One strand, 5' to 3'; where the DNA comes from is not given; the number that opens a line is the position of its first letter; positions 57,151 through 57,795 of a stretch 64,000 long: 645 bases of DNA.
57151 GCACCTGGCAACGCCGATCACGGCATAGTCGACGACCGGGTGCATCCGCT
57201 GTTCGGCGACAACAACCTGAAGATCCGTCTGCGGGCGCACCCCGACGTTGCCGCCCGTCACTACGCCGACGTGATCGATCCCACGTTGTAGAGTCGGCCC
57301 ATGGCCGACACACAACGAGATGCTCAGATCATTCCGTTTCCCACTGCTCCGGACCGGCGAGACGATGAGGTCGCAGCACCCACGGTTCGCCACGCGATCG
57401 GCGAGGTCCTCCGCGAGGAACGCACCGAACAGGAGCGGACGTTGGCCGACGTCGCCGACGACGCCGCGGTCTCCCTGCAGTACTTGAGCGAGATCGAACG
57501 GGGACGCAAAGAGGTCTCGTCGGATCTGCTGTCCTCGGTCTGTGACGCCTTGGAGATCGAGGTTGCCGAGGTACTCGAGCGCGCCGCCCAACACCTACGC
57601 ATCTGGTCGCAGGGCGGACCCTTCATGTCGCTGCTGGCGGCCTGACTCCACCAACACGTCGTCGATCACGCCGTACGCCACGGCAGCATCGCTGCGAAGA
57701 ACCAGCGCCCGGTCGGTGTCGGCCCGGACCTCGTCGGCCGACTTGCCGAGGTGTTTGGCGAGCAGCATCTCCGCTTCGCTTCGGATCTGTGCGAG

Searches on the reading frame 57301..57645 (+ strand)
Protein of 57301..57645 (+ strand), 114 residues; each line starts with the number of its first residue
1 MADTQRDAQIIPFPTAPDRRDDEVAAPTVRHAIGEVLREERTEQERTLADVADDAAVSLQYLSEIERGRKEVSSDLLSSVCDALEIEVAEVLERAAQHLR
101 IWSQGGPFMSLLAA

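Call 66: search_protein_families(library=pfam, proteins=[window:57301-57645:+], max_evalue=0.00001)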
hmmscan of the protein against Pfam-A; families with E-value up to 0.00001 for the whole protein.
window:57301-57645:+ (114 aa): 2 families
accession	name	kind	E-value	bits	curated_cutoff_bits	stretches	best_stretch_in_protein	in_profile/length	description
PF01381.28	HTH_3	-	1.1e-08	35.4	23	1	37-90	1-54/55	Helix-turn-helix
PF13560.12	HTH_31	-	1.7e-08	35.1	27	1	33-91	2-61/64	Helix-turn-helix domain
